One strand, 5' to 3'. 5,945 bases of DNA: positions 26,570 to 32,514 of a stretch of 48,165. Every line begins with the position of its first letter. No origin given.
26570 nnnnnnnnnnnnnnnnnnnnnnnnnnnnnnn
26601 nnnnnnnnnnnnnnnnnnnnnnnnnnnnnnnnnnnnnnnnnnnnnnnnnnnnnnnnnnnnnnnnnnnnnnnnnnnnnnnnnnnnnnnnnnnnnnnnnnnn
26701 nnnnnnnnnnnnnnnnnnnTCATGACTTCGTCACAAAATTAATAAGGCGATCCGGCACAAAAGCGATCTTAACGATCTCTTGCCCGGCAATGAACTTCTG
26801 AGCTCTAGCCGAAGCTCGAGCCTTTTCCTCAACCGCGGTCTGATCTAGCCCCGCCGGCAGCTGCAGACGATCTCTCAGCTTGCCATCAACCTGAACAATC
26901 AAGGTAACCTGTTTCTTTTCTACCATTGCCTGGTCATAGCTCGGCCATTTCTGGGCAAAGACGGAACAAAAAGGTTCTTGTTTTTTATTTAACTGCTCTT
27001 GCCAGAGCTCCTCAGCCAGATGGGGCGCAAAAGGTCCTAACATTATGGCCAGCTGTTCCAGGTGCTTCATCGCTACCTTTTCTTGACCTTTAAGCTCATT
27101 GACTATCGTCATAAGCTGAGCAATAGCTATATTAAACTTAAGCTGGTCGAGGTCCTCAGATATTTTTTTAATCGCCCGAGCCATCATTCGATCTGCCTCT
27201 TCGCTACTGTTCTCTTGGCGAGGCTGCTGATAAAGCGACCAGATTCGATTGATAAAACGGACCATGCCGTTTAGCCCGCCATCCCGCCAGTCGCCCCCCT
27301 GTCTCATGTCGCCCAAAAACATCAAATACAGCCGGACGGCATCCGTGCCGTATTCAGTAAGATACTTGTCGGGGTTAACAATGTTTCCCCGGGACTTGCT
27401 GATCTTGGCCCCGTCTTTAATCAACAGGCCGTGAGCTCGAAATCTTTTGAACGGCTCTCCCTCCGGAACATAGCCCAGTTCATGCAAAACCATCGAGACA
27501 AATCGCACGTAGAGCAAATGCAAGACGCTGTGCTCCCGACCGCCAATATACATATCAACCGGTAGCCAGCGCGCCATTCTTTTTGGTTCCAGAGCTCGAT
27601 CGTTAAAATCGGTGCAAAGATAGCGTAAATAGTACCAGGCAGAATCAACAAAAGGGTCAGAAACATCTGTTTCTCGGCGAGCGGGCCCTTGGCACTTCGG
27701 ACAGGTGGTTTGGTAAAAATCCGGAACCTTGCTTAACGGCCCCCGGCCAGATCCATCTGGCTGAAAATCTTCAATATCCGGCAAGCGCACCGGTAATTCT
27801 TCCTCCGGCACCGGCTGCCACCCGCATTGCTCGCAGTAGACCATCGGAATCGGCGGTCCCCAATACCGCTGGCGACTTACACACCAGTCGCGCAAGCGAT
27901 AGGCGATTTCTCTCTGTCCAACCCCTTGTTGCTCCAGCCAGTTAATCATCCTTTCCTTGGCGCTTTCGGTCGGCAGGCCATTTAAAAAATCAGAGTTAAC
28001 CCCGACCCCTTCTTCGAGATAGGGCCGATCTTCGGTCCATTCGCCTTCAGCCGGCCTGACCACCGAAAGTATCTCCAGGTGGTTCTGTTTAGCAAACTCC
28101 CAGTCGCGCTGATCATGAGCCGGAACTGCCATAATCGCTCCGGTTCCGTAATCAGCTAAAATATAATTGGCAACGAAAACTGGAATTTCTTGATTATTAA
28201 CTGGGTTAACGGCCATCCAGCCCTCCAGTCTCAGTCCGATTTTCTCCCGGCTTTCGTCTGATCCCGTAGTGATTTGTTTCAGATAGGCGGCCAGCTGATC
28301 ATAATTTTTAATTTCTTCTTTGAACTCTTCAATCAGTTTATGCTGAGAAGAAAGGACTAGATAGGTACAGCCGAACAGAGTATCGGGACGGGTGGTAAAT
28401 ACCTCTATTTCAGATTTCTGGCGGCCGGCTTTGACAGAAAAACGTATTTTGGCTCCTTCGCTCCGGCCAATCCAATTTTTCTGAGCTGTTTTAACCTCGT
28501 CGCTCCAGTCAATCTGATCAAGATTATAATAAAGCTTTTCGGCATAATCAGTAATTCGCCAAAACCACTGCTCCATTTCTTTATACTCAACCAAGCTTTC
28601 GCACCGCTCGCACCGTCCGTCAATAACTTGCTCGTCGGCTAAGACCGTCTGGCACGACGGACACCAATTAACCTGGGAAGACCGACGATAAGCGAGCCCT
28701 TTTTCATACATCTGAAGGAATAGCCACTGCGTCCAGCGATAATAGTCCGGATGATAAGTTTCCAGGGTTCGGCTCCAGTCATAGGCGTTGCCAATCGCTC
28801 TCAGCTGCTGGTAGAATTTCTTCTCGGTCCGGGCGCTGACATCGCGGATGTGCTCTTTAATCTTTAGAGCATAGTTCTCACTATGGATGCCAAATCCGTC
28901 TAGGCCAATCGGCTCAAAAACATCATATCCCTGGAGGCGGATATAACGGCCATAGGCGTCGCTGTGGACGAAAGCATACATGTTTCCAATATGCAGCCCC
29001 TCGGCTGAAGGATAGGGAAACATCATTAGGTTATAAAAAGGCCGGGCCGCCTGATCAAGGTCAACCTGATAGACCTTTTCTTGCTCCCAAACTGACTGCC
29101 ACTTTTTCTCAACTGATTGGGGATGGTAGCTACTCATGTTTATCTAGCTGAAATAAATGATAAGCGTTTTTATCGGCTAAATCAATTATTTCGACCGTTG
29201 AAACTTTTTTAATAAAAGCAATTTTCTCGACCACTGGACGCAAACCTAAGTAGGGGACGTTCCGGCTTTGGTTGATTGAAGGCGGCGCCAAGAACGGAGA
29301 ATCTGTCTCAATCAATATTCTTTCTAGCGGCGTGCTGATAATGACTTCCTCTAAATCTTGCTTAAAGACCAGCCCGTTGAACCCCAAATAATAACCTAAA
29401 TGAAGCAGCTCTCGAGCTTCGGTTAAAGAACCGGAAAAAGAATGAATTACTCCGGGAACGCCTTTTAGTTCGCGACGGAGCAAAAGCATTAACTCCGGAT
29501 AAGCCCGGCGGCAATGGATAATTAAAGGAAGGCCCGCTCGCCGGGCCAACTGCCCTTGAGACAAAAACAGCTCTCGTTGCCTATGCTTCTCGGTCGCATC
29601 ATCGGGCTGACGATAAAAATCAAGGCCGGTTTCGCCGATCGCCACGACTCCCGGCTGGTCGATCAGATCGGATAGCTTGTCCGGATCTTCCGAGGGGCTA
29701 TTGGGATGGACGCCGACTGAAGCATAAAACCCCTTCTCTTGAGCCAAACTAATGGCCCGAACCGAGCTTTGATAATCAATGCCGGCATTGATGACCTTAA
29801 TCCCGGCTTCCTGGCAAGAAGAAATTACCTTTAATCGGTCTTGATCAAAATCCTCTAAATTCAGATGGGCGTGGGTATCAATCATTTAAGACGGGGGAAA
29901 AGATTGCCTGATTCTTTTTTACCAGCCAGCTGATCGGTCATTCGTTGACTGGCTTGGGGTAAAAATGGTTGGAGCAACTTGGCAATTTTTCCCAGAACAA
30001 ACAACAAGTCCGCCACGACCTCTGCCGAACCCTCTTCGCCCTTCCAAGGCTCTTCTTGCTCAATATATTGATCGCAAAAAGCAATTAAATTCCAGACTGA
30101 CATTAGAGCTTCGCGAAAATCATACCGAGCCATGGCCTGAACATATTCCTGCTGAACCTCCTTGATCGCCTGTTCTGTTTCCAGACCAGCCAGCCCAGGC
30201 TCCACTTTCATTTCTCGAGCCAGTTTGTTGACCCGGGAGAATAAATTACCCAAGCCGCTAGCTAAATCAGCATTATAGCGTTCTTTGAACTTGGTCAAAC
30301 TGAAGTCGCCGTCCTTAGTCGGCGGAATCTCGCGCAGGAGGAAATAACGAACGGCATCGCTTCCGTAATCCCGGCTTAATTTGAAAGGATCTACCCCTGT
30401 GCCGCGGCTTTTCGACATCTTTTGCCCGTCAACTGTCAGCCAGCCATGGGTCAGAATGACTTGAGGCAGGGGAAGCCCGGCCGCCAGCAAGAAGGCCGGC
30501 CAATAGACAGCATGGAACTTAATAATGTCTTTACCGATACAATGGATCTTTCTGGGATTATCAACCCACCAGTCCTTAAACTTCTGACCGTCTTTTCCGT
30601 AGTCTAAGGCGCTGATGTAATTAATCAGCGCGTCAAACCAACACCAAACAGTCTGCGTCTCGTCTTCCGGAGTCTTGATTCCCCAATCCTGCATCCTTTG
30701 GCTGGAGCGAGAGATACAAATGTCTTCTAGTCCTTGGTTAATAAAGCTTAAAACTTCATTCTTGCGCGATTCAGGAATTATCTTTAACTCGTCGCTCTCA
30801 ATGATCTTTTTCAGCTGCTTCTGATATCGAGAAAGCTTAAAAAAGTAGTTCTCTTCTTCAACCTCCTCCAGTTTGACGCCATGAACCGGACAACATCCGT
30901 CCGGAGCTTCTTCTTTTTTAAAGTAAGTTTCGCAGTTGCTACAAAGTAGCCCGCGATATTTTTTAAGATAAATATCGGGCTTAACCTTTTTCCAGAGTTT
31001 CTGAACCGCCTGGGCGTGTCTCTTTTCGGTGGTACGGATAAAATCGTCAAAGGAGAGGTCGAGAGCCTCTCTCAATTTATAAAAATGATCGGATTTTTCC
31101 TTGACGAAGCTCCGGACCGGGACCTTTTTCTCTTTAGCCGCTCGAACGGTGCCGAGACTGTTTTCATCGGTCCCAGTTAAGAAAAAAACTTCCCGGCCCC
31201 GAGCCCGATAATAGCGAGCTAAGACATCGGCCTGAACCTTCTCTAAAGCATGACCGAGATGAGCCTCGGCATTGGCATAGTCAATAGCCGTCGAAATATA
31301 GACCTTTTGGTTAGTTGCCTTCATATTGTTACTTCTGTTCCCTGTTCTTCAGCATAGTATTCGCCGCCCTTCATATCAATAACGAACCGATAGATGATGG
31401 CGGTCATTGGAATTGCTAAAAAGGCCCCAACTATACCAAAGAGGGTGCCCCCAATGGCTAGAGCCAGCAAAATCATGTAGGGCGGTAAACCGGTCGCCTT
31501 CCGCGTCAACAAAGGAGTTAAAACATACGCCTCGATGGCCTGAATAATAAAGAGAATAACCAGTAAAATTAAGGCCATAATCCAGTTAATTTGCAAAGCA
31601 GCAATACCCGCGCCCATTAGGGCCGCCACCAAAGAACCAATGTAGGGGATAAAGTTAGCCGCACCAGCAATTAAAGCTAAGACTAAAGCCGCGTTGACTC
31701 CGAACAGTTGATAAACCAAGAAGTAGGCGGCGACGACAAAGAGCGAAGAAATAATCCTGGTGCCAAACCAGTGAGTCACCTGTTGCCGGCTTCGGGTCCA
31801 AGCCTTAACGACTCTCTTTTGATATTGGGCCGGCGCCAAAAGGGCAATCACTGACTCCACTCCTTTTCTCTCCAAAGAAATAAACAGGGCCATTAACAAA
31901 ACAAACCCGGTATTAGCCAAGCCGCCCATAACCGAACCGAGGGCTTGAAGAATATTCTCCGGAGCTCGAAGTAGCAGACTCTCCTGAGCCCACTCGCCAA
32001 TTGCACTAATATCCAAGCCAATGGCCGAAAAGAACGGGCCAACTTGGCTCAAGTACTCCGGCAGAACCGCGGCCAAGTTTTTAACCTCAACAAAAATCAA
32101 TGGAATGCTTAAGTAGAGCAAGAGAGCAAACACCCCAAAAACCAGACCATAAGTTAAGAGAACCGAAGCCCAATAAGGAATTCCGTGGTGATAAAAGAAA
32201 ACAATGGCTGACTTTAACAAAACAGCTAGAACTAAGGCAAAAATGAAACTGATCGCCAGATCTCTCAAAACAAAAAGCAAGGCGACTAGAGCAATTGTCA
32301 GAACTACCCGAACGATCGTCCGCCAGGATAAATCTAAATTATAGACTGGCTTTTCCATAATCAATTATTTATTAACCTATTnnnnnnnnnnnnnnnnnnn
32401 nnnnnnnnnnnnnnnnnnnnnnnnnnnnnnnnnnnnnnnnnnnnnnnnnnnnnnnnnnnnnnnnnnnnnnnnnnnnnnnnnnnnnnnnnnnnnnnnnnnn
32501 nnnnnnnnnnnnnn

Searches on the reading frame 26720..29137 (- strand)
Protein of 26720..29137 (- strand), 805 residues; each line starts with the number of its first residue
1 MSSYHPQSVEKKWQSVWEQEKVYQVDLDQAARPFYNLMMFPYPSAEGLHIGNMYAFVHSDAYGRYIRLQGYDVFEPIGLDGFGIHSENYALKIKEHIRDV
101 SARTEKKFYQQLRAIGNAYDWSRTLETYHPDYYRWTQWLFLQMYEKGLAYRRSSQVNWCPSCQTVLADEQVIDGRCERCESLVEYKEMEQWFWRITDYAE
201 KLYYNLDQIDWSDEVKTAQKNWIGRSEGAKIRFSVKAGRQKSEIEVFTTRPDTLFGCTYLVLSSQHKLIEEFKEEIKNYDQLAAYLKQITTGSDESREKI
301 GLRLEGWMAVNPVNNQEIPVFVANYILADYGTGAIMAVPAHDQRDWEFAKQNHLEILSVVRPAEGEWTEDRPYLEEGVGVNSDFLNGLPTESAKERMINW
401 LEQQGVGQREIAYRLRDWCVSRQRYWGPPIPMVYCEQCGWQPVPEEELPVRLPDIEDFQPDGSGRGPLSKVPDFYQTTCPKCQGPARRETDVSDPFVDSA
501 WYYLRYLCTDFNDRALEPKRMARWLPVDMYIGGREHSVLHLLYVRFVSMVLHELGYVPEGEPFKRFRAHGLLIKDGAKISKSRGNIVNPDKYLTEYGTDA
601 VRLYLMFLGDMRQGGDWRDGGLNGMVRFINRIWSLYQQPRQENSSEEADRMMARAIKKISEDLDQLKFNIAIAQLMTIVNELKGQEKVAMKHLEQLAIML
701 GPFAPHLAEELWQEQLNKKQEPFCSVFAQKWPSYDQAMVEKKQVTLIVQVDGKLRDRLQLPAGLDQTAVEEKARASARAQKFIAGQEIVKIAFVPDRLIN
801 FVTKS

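Call 8: search_protein_families(library=pfam, proteins=[window:26720-29137:-], max_evalue=0.00001)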
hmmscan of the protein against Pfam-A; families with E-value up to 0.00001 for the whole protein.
window:26720-29137:- (805 aa): 4 families
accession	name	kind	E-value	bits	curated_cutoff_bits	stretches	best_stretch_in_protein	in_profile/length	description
PF13603.12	tRNA-synt_1_2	-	1.4e-58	197.9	25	1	220-402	1-185/185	Leucyl-tRNA synthetase, editing domain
PF00133.28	tRNA-synt_1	-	1.6e-44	152.8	22.7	2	12-223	1-225/414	tRNA synthetases class I (I, L, M and V)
PF09334.17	tRNA-synt_1g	-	3.4e-25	89.1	20.1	2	40-181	7-144/391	tRNA synthetases class I (M)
PF08264.19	Anticodon_1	-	9.9e-19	68.1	25.1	1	652-765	8-143/148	Anticodon-binding domain of tRNA ligase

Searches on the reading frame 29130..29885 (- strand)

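Call 9: search_protein_families(library=pfam, proteins=[window:29130-29885:-], max_evalue=0.00001)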
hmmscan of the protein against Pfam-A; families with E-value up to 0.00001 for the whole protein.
window:29130-29885:- (251 aa): 1 family
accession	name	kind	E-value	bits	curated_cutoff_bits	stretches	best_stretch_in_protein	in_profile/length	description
PF01026.27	TatD_DNase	-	5.4e-62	209.9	27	1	2-246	1-253/253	TatD related DNase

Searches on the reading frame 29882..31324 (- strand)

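Call 9: search_protein_families(library=pfam, proteins=[window:29882-31324:-], max_evalue=0.00001)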
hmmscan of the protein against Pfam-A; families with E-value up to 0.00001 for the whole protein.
window:29882-31324:- (480 aa): 5 families
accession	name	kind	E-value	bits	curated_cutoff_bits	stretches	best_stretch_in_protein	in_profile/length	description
PF09334.17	tRNA-synt_1g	-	7.6e-103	344.7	20.1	2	145-365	169-390/391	tRNA synthetases class I (M)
PF00133.28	tRNA-synt_1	-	4.5e-21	75.5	22.7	2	222-338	295-410/414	tRNA synthetases class I (I, L, M and V)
PF01406.26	tRNA-synt_1e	-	2.7e-10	40.6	27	0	18-114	20-112/301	tRNA synthetases class I (C) catalytic domain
PF08264.19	Anticodon_1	-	2.8e-09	37.4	25.1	1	387-472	8-98/148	Anticodon-binding domain of tRNA ligase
PF19303.5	Anticodon_3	-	4.7e-06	27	23.5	1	385-470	16-105/152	Anticodon binding domain of methionyl tRNA ligase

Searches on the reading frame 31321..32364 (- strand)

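Call 9: search_protein_families(library=pfam, proteins=[window:31321-32364:-], max_evalue=0.00001)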
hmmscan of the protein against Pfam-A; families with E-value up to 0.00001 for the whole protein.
window:31321-32364:- (347 aa): 1 family
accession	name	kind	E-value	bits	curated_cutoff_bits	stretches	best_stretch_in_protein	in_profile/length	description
PF01594.21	AI-2E_transport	-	2.6e-48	165.3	34.3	1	21-329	6-324/327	AI-2E family transporter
